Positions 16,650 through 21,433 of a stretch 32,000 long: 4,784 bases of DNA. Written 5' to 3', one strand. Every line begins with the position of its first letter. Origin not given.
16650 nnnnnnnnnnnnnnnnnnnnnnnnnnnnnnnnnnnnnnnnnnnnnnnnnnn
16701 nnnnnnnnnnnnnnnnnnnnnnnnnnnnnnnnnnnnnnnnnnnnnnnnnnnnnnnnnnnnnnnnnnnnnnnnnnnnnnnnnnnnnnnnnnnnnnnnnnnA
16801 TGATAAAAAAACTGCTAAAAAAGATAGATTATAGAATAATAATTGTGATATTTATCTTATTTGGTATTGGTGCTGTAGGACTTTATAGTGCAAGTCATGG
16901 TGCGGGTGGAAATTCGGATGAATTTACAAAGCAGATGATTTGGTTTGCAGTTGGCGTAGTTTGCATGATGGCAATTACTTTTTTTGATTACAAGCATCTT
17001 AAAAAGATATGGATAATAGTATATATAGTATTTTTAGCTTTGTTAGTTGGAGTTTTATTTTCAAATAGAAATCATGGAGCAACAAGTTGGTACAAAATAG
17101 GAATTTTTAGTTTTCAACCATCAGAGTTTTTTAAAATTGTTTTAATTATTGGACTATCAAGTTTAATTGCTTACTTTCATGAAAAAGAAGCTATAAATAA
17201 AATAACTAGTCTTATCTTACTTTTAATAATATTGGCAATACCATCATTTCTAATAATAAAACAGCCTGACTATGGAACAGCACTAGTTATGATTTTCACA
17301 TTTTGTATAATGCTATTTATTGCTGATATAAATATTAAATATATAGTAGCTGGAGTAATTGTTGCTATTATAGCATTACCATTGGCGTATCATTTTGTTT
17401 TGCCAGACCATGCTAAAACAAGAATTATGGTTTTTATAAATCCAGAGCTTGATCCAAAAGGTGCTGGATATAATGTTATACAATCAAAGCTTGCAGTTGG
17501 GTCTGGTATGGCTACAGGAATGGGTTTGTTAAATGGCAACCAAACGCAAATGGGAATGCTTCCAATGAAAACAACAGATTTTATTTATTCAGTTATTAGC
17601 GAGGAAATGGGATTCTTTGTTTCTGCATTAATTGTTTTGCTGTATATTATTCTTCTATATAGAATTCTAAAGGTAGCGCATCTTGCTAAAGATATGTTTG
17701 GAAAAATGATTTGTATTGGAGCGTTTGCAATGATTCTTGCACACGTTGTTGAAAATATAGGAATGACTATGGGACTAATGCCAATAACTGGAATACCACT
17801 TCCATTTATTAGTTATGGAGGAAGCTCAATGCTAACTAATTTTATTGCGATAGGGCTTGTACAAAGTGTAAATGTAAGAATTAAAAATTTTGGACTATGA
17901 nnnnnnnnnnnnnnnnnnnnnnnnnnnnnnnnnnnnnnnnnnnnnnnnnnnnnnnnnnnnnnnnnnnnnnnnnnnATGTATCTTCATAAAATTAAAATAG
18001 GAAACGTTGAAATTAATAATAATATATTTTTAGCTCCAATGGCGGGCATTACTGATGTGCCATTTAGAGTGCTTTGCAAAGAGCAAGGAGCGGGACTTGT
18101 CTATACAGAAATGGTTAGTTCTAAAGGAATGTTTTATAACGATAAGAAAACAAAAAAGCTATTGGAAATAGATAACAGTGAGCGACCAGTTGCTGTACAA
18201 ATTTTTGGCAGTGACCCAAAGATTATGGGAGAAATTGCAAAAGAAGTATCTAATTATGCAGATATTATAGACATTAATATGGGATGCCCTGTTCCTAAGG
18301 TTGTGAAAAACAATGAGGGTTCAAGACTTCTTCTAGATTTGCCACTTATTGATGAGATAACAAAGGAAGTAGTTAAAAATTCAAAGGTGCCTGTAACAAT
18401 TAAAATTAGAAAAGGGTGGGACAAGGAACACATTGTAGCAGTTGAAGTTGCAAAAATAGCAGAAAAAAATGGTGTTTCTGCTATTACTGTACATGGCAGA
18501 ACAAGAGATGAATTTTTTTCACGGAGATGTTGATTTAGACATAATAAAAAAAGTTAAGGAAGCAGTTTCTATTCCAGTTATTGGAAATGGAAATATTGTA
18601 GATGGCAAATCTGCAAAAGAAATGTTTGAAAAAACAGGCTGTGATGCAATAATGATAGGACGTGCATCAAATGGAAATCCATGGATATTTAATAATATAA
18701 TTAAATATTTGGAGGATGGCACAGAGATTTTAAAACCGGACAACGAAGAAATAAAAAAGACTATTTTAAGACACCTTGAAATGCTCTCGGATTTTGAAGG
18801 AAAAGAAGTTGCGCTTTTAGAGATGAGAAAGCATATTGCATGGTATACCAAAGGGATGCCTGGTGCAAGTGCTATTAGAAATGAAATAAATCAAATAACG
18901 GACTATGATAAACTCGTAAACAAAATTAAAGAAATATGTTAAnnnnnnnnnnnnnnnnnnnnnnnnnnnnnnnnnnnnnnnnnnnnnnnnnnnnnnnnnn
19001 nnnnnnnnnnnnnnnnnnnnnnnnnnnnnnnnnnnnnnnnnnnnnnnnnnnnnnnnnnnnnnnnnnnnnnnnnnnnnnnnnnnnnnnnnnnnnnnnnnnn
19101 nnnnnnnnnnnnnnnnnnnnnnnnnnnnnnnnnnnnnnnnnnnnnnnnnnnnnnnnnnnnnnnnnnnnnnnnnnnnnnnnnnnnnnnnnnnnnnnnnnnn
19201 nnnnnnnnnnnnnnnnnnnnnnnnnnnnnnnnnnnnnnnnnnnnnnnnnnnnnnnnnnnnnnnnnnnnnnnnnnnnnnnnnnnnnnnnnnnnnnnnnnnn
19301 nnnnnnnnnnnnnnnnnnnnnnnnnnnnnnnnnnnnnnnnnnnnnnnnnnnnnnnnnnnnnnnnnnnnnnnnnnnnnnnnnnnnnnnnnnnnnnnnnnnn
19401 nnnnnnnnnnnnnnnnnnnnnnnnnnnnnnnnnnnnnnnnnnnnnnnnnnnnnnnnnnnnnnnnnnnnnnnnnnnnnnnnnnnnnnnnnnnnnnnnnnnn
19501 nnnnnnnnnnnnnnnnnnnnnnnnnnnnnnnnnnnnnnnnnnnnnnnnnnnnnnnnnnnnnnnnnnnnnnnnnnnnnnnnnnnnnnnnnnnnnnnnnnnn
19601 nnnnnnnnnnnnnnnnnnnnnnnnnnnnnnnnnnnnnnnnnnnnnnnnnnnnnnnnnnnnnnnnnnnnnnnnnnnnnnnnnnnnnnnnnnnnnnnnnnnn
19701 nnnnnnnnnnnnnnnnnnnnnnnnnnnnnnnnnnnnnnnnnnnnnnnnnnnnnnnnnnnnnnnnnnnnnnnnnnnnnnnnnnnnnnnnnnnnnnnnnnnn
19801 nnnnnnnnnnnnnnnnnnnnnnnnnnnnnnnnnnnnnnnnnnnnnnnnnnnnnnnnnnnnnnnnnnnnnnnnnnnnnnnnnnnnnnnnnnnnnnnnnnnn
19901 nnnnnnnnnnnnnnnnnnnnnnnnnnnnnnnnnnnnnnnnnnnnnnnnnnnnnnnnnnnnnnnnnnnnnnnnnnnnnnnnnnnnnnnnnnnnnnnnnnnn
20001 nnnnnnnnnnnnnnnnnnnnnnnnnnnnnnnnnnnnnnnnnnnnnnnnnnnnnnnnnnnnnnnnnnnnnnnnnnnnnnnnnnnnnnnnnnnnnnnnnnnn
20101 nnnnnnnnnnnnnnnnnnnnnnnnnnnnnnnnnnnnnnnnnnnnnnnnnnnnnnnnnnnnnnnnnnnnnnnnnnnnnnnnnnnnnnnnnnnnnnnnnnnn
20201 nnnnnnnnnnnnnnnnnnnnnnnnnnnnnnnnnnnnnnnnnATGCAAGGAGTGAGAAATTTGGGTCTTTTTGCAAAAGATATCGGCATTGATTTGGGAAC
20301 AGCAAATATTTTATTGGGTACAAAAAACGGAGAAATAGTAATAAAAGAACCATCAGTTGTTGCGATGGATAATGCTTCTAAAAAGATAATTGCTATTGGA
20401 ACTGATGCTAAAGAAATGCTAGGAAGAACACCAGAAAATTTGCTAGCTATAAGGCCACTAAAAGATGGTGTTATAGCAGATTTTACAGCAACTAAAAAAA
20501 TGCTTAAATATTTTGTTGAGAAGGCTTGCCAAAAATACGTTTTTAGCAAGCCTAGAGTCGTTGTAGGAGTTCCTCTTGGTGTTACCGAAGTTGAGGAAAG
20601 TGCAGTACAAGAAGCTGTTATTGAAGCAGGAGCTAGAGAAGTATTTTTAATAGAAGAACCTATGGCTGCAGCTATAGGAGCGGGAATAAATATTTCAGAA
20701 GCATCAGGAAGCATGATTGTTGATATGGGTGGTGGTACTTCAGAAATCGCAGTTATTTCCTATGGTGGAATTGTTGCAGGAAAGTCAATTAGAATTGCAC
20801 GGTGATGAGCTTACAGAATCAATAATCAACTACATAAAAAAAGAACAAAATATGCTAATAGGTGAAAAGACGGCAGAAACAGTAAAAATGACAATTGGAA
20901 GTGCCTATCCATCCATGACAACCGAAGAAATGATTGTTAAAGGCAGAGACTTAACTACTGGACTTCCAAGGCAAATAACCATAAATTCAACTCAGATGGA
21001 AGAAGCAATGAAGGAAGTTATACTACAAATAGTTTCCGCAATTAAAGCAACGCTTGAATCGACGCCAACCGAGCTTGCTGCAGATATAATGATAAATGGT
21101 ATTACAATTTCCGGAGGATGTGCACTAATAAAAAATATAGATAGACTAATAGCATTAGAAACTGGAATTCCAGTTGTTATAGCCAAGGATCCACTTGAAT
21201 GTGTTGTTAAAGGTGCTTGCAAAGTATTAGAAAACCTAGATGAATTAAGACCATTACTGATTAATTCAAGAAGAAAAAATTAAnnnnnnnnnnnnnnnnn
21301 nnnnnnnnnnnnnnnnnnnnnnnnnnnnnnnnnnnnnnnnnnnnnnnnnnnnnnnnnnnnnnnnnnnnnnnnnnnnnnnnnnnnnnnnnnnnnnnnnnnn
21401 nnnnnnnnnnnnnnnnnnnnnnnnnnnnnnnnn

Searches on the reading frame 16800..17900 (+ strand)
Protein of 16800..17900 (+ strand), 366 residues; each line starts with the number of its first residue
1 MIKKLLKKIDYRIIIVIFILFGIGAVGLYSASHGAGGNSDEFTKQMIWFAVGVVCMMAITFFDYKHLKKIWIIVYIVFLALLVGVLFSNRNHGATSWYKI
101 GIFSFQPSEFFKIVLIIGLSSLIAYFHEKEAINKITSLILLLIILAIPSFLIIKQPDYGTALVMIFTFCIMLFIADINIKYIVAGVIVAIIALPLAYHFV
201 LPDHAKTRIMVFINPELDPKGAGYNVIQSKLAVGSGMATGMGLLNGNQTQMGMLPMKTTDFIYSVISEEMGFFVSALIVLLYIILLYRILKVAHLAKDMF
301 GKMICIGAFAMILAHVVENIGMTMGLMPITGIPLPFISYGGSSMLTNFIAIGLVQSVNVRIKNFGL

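Call 23: search_protein_families(library=pfam, proteins=[window:16800-17900:+], max_evalue=0.00001)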
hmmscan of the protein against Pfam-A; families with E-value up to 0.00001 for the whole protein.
window:16800-17900:+ (366 aa): 1 family
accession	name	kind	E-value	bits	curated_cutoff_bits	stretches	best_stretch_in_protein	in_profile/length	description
PF01098.24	FTSW_RODA_SPOVE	-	2e-86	290.7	26.4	1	13-359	3-352/356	Cell cycle protein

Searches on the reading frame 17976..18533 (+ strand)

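Call 23: search_protein_families(library=pfam, proteins=[window:17976-18533:+], max_evalue=0.00001)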
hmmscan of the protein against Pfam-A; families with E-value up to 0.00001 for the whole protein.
window:17976-18533:+ (185 aa): 1 family
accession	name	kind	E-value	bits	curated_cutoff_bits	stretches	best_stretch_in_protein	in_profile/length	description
PF01207.24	Dus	-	3.5e-57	194.3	20.4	1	19-182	2-167/311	Dihydrouridine synthase (Dus)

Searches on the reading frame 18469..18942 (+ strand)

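Call 23: search_protein_families(library=pfam, proteins=[window:18469-18942:+], max_evalue=0.00001)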
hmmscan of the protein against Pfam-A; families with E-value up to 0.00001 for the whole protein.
window:18469-18942:+ (157 aa): 1 family
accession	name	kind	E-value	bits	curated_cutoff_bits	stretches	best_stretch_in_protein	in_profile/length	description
PF01207.24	Dus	-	3.3e-33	115.6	20.4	1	15-153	164-302/311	Dihydrouridine synthase (Dus)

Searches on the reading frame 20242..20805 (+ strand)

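Call 23: search_protein_families(library=pfam, proteins=[window:20242-20805:+], max_evalue=0.00001)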
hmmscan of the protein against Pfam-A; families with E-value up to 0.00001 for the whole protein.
window:20242-20805:+ (187 aa): 2 families
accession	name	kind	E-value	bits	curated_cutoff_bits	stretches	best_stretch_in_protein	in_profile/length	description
PF06723.19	MreB_Mbl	-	1e-74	251.7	27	1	12-186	2-176/327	MreB/Mbl protein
PF00012.26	HSP70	-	2.8e-08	32.9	20.6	1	91-174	124-205/599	Hsp70 protein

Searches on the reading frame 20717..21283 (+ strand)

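Call 23: search_protein_families(library=pfam, proteins=[window:20717-21283:+], max_evalue=0.00001)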
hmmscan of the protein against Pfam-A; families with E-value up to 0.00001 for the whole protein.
window:20717-21283:+ (188 aa): 1 family
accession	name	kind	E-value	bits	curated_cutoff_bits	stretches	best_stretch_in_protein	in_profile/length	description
PF06723.19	MreB_Mbl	-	9.5e-54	182.9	27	1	21-177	169-325/327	MreB/Mbl protein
